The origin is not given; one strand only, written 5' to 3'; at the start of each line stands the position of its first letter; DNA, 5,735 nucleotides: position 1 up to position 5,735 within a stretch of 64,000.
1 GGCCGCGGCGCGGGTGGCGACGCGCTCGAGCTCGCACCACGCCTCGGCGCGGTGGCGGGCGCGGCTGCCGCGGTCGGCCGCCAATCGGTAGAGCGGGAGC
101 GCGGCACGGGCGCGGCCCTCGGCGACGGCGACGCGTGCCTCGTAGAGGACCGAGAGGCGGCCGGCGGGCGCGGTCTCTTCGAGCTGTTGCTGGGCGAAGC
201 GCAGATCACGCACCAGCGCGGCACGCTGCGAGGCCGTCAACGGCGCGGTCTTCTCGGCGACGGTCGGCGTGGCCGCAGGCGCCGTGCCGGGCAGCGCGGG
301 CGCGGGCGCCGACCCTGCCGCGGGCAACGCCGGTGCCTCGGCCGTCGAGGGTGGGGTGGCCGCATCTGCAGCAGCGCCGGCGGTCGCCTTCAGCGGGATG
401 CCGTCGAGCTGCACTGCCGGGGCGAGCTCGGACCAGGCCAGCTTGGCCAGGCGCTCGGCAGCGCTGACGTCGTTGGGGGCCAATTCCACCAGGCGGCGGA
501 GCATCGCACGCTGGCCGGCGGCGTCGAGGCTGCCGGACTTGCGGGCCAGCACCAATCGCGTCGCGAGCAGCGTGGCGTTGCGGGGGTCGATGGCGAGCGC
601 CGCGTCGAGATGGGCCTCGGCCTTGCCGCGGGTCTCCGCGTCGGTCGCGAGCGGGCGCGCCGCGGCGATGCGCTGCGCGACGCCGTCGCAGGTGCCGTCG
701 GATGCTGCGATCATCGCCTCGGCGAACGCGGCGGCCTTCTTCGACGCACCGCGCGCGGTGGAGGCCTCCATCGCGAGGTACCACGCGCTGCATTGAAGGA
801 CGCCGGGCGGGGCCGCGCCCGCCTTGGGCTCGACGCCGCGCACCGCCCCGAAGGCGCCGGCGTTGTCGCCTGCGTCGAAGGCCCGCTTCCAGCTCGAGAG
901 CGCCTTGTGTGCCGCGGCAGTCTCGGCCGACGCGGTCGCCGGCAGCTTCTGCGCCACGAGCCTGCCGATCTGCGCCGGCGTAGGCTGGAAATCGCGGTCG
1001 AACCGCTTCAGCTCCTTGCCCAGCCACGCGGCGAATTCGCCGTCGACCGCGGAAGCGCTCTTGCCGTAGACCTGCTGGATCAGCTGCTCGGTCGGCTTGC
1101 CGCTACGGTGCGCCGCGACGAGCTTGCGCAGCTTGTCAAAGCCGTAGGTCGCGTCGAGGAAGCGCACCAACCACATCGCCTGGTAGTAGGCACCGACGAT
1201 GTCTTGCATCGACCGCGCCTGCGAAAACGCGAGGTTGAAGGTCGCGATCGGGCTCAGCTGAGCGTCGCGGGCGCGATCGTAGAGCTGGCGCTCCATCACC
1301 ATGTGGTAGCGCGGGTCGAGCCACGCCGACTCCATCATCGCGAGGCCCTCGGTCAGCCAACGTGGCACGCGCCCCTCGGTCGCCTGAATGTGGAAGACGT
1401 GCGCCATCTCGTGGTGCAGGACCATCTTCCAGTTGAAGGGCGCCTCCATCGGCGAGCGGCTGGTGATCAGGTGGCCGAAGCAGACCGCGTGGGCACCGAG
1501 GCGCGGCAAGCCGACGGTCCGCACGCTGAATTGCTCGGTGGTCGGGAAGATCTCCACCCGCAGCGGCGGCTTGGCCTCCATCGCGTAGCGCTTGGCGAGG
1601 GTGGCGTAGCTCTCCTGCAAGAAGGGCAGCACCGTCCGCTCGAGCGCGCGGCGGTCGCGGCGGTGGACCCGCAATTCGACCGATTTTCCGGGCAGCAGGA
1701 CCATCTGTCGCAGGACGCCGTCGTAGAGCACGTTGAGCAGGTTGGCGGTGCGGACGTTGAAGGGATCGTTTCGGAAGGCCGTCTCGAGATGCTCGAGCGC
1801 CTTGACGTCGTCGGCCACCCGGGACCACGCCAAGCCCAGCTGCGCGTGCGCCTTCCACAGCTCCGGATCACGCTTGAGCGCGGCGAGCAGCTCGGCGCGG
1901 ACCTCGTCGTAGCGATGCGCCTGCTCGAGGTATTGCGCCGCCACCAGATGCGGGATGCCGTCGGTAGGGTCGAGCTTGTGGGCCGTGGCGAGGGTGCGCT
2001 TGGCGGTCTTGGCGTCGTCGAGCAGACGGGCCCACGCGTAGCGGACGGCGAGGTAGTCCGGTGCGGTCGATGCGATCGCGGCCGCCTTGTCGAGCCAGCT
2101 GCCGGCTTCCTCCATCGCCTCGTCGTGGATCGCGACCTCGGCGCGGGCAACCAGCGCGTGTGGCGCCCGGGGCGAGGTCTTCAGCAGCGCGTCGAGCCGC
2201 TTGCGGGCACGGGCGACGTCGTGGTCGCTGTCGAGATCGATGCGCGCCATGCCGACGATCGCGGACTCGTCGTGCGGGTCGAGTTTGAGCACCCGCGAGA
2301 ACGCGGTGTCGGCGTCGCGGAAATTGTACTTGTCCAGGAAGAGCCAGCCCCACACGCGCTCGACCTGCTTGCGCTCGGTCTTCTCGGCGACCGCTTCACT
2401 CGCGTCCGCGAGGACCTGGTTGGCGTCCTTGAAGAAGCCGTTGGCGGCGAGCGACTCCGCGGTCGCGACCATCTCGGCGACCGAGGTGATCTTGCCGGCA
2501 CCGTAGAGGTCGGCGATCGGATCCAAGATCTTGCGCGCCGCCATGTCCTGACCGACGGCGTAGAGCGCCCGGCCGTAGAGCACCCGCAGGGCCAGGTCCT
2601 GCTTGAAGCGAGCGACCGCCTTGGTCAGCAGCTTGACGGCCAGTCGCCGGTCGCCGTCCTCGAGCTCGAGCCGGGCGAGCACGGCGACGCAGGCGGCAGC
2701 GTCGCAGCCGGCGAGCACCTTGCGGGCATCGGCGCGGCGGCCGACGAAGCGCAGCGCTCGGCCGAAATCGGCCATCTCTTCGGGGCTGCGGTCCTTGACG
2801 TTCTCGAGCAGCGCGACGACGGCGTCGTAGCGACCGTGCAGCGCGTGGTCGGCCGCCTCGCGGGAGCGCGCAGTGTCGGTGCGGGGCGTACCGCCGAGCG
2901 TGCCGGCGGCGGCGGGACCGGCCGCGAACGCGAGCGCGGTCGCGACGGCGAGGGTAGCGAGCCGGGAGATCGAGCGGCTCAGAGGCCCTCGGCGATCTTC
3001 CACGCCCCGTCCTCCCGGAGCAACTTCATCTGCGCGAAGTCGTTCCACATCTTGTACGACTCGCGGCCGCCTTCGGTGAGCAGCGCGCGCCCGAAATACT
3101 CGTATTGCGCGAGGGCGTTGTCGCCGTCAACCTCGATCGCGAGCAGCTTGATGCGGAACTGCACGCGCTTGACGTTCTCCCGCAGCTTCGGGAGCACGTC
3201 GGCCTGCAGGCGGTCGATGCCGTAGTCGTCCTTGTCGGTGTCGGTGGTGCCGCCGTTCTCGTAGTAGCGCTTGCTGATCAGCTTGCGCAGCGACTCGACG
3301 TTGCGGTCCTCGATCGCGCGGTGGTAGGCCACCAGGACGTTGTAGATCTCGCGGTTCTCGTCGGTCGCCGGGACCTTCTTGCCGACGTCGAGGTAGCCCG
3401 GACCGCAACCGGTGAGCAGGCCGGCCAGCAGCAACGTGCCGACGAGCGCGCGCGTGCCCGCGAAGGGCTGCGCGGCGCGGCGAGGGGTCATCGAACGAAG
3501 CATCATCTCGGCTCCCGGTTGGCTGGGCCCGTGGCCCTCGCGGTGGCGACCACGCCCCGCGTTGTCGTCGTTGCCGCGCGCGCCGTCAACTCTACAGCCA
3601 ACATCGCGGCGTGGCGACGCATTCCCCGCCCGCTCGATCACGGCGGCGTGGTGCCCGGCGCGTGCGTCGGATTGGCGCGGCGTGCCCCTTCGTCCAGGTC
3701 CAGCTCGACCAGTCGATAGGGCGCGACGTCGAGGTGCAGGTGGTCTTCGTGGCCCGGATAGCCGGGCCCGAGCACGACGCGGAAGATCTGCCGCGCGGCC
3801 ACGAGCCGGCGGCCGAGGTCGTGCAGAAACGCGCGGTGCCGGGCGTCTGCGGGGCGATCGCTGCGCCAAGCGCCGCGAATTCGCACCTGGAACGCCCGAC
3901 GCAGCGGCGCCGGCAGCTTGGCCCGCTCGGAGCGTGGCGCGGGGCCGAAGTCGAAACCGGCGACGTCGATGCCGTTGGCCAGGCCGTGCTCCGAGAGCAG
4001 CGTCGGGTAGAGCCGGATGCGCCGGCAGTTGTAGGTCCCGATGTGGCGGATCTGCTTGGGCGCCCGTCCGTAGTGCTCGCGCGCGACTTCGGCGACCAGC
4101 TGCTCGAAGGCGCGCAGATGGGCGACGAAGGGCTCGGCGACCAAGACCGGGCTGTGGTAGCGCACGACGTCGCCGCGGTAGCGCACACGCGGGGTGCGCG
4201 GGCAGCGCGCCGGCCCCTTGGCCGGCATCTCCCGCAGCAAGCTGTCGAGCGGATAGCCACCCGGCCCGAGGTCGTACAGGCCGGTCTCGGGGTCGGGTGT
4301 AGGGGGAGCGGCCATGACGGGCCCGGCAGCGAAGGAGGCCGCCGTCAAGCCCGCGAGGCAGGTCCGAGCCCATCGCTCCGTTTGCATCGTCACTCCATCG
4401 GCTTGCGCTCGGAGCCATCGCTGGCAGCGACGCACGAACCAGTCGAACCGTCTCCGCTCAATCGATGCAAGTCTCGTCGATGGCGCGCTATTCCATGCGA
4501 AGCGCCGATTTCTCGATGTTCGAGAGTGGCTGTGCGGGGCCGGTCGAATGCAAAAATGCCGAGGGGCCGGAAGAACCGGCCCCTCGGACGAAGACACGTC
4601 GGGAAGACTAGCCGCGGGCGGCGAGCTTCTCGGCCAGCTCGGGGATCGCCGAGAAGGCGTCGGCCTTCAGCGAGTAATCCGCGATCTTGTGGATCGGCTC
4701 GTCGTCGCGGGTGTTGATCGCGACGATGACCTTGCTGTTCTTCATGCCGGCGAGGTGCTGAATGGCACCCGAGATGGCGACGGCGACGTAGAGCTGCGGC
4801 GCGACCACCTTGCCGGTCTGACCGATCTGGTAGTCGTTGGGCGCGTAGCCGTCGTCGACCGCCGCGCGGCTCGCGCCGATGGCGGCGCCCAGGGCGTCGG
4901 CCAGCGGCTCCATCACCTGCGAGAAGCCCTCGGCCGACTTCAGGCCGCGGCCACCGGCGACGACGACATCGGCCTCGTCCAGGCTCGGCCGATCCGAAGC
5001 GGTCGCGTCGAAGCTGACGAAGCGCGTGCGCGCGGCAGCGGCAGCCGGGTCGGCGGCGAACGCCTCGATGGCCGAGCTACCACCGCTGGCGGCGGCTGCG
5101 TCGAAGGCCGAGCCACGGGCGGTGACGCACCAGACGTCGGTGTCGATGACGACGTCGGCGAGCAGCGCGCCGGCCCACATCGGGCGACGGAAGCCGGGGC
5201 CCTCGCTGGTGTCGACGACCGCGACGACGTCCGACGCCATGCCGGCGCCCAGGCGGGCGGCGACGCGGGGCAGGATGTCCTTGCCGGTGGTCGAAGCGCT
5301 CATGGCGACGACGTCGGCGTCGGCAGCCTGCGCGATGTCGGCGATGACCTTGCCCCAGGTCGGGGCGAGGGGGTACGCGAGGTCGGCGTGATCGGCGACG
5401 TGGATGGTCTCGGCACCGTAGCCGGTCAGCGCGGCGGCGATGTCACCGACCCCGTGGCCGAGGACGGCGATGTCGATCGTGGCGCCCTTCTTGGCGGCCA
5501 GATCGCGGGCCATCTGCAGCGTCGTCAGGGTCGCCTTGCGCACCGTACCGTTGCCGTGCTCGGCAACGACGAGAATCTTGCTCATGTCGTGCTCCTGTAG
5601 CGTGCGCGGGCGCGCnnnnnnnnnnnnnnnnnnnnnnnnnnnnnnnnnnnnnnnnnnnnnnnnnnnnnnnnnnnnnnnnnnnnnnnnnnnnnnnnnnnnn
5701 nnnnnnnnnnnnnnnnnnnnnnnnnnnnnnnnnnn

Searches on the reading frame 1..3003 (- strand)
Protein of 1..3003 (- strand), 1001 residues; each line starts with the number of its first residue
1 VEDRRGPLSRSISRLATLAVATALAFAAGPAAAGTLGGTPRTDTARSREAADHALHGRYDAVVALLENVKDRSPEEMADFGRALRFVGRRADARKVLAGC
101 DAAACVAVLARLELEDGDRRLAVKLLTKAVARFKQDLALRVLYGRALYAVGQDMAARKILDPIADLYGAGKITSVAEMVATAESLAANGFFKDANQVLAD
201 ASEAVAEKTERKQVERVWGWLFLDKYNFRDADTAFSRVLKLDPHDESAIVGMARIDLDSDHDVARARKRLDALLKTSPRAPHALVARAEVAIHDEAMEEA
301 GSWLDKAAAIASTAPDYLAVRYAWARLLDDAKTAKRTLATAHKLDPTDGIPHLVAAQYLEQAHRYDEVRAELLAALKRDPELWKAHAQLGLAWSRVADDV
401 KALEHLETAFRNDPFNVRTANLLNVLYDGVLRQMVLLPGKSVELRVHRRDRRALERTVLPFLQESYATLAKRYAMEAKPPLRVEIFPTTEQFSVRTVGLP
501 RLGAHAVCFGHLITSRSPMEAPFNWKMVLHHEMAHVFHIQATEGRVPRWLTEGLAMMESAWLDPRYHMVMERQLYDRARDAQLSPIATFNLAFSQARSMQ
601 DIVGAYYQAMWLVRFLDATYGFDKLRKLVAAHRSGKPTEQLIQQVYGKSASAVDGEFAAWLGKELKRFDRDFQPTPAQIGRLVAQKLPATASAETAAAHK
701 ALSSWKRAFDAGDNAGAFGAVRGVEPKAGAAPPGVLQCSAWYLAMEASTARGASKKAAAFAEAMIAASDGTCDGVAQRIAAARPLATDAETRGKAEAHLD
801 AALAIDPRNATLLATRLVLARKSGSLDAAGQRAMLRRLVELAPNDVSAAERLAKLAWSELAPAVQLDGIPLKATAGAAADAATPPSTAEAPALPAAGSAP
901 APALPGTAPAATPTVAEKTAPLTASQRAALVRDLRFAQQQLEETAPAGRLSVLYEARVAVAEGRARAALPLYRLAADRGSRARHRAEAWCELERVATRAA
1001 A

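Call 42: search_protein_families(library=pfam, proteins=[window:1-3003:-], max_evalue=0.001)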
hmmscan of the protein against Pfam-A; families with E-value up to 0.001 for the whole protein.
window:1-3003:- (1001 aa): 6 families
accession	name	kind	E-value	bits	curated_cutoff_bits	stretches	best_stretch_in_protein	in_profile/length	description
PF13485.12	Peptidase_MA_2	-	8e-16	58.9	32.4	1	469-661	9-199/201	Peptidase MA superfamily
PF14559.12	TPR_19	-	1.7e-10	41.5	25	2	114-164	2-52/68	Tetratricopeptide repeat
PF13432.12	TPR_16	-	8.4e-06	26.6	32.7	1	261-315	11-65/65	Tetratricopeptide repeat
PF13428.12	TPR_14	-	4.4e-05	24.2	23.5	0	106-145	4-43/44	Tetratricopeptide repeat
PF13431.12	TPR_17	-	0.00013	22.4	24.4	0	373-392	3-22/34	Tetratricopeptide repeat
PF23914.1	TPR_CcmH_CycH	-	0.00025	21.3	42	0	223-302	61-142/158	Cytochrome c-type biogenesis protein H TPR domain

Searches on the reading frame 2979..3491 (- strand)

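Call 42: search_protein_families(library=pfam, proteins=[window:2979-3491:-], max_evalue=0.001)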
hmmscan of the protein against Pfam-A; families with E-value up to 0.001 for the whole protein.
window:2979-3491:- (170 aa): 2 families
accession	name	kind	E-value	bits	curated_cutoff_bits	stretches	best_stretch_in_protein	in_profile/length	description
PF13474.12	SnoaL_3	-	0.00012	22.8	22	1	51-167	3-112/121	SnoaL-like domain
PF13577.12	SnoaL_4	-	0.00034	21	24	1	45-167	5-123/126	SnoaL-like domain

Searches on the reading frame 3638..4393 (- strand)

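Call 42: search_protein_families(library=pfam, proteins=[window:3638-4393:-], max_evalue=0.001)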
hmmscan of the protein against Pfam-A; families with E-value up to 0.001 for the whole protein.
window:3638-4393:- (251 aa): 1 family
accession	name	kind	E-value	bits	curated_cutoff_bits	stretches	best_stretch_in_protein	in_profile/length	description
PF06904.17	Extensin-like_C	-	2.2e-18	67.5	25.4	1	60-224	22-167/176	Extensin-like protein C-terminus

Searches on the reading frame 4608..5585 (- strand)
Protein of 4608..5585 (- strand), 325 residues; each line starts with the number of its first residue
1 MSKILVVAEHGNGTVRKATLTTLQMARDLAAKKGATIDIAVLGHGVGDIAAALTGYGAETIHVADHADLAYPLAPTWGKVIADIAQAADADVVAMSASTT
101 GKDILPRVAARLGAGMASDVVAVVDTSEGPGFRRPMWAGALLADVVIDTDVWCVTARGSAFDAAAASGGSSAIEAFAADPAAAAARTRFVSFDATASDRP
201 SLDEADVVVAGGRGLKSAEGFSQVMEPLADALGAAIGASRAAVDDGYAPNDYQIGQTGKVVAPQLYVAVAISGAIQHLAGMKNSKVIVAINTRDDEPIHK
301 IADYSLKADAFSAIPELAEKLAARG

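Call 42: search_protein_families(library=pfam, proteins=[window:4608-5585:-], max_evalue=0.001)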
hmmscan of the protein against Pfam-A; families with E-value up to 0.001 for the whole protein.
window:4608-5585:- (325 aa): 2 families
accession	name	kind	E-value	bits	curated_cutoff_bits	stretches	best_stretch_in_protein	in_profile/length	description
PF01012.27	ETF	-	1.9e-34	119.5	26.7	1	4-180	1-180/181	Electron transfer flavoprotein domain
PF00766.25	ETF_alpha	-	4.7e-34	116.7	27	1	202-282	2-81/81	Electron transfer flavoprotein FAD-binding domain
